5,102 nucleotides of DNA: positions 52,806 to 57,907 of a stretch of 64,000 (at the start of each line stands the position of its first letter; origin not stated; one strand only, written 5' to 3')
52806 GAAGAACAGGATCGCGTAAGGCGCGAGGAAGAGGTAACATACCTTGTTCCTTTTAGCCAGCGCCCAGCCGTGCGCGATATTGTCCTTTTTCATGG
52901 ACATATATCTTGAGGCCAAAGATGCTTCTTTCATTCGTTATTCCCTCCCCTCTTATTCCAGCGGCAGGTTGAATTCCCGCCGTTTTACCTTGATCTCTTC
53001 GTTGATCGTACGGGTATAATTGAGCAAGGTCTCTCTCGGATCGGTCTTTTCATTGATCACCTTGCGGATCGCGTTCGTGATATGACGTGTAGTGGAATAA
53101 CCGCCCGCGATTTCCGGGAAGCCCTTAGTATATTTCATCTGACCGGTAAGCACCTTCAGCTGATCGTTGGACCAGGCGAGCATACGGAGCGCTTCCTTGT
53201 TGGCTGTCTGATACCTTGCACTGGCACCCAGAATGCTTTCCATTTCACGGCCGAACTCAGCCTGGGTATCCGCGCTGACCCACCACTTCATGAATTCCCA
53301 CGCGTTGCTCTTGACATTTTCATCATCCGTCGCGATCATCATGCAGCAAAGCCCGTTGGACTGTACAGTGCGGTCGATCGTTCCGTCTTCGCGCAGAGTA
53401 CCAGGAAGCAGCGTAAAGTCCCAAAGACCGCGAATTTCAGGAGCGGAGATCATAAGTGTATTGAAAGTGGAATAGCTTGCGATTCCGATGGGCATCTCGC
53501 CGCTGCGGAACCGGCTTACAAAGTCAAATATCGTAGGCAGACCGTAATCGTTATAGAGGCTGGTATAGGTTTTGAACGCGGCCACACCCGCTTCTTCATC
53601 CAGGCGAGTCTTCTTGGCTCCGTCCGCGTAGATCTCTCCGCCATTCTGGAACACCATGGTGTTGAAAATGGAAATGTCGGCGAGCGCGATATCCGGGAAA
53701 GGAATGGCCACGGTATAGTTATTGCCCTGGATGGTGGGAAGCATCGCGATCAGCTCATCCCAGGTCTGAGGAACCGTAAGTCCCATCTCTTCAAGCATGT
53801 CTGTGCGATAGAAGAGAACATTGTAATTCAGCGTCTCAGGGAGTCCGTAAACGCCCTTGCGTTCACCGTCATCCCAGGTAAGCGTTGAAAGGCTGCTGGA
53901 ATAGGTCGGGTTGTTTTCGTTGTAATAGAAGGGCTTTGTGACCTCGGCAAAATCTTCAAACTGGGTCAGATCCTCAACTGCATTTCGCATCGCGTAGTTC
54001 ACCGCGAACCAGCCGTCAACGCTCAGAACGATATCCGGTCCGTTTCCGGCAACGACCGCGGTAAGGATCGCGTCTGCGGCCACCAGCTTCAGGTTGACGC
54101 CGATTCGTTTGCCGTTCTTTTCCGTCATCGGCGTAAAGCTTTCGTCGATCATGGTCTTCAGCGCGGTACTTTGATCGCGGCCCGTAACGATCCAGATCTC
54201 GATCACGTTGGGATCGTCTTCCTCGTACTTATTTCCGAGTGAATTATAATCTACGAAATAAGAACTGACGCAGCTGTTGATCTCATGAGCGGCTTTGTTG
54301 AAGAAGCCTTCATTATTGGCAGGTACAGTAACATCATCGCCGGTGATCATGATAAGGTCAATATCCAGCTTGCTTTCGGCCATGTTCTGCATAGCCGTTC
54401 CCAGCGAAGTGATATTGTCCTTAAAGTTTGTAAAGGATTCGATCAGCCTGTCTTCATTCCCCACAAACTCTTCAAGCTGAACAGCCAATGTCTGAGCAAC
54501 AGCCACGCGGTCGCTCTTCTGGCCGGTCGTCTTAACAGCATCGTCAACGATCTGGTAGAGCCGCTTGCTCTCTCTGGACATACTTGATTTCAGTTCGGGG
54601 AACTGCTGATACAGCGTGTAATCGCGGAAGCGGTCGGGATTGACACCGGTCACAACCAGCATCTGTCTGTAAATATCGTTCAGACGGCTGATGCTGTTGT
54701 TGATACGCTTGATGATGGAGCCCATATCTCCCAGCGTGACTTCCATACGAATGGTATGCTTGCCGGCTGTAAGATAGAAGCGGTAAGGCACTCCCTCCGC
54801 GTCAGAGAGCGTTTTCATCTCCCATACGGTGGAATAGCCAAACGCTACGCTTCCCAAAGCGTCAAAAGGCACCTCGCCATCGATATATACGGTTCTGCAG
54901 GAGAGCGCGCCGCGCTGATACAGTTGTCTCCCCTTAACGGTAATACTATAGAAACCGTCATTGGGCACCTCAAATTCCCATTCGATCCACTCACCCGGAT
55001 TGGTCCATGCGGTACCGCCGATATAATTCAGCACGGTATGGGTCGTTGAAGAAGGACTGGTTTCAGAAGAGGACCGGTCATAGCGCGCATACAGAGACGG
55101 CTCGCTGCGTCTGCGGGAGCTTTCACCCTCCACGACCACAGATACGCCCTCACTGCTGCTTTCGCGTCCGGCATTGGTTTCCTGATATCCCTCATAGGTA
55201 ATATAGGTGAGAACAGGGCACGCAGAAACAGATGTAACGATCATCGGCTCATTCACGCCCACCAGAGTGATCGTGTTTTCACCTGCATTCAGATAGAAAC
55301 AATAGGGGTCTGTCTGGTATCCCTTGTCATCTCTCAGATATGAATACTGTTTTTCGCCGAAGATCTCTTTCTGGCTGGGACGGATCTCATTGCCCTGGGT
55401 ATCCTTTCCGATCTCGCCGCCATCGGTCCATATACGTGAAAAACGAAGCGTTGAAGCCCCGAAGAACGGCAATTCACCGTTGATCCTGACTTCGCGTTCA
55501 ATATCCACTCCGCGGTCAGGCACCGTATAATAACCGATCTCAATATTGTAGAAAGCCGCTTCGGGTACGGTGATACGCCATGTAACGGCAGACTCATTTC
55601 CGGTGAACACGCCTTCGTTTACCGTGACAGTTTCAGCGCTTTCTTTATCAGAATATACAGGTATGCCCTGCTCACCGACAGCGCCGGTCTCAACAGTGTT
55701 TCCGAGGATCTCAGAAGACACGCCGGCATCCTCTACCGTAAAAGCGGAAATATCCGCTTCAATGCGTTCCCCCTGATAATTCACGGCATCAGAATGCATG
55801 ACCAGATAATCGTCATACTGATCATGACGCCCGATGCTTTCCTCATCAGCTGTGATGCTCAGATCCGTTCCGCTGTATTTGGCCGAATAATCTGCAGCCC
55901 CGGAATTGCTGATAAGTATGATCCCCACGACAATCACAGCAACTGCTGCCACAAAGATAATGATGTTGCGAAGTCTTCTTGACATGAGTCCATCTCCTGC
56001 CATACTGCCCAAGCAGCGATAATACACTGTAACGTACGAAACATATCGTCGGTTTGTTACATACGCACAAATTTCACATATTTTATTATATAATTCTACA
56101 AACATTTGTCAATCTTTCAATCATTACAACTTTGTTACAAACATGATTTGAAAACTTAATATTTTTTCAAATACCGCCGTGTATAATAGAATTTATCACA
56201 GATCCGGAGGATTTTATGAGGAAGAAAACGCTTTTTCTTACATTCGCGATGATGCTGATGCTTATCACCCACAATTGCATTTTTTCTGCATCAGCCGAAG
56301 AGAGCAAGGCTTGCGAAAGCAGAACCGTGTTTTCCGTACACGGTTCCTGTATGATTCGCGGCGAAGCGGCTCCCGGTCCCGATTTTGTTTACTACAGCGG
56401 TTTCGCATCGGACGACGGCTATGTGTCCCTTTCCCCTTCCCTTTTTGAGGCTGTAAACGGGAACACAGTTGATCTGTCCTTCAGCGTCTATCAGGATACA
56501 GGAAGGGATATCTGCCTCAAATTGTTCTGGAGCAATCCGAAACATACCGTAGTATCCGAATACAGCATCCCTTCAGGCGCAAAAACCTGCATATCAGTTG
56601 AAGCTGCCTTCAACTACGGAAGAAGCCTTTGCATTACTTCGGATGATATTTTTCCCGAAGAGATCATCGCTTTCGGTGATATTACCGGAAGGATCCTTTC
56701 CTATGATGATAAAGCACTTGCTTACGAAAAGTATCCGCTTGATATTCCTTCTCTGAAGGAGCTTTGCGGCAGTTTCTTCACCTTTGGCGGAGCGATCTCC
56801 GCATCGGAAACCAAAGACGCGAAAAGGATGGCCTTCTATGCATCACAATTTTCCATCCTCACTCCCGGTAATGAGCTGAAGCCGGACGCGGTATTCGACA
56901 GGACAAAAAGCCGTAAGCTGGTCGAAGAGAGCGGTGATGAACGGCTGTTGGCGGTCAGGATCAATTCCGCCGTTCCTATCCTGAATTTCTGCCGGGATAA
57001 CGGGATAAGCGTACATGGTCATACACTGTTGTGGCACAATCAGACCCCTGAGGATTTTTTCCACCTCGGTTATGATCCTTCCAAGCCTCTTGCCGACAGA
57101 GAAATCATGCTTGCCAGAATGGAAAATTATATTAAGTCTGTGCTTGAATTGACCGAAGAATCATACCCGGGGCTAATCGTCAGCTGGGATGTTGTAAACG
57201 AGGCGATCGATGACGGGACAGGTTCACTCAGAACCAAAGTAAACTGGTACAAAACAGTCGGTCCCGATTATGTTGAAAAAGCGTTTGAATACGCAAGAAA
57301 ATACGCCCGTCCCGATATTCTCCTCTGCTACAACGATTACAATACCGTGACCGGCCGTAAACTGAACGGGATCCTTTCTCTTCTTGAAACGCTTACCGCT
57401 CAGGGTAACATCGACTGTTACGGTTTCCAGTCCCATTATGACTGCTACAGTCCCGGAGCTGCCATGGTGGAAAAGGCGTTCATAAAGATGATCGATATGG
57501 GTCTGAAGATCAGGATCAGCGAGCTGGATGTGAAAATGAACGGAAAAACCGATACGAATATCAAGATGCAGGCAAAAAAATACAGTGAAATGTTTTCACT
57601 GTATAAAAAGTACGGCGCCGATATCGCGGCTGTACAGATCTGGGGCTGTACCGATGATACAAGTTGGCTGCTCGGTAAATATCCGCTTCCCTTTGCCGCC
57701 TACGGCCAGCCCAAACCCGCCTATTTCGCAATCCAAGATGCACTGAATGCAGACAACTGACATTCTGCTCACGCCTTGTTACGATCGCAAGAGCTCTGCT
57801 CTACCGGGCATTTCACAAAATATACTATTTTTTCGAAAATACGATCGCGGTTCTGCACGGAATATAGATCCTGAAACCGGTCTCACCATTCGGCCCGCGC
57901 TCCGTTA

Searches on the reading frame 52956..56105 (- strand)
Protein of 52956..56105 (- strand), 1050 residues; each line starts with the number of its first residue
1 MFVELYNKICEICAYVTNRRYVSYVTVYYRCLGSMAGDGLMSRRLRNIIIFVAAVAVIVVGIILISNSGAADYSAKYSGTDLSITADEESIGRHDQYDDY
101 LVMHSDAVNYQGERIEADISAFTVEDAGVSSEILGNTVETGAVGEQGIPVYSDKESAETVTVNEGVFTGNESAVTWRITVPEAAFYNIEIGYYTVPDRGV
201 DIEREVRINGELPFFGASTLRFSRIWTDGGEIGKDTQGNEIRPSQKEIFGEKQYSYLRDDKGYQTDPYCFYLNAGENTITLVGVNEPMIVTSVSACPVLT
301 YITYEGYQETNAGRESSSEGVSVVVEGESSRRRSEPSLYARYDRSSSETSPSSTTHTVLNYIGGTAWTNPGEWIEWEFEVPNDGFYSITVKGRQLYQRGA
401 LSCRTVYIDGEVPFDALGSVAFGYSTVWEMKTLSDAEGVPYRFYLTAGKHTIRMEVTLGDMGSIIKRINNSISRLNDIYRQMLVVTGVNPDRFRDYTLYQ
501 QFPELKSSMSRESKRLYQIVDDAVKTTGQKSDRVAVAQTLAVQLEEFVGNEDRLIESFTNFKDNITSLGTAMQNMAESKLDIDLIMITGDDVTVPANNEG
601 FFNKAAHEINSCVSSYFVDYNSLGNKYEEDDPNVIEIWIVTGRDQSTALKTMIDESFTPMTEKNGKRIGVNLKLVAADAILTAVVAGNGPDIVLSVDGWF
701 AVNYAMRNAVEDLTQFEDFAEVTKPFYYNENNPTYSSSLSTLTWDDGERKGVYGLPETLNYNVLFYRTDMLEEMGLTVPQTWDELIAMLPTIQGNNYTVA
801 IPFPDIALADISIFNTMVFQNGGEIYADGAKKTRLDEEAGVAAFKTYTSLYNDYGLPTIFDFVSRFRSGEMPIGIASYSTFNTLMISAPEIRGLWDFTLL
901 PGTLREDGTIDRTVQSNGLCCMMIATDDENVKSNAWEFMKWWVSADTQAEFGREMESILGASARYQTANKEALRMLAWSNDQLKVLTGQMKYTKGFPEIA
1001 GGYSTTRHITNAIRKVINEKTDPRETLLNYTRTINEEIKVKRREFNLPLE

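Call 48: search_protein_families(library=pfam, proteins=[window:52956-56105:-], max_evalue=0.00001)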
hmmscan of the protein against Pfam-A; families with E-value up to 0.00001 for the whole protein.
window:52956-56105:- (1050 aa): 2 families
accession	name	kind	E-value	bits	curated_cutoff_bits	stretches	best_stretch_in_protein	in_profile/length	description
PF13416.11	SBP_bac_8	-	2.2e-24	87.2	27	1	676-953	24-254/279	Bacterial extracellular solute-binding protein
PF01547.30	SBP_bac_1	-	2.3e-20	74.3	26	1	675-949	31-307/307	Bacterial extracellular solute-binding protein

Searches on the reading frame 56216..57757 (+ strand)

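Call 48: search_protein_families(library=pfam, proteins=[window:56216-57757:+], max_evalue=0.00001)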
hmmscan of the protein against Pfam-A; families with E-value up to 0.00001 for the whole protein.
window:56216-57757:+ (514 aa): 1 family
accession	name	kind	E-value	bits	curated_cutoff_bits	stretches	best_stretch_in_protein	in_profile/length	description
PF00331.26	Glyco_hydro_10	-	9.8e-79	265.2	22.1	1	180-508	2-310/311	Glycosyl hydrolase family 10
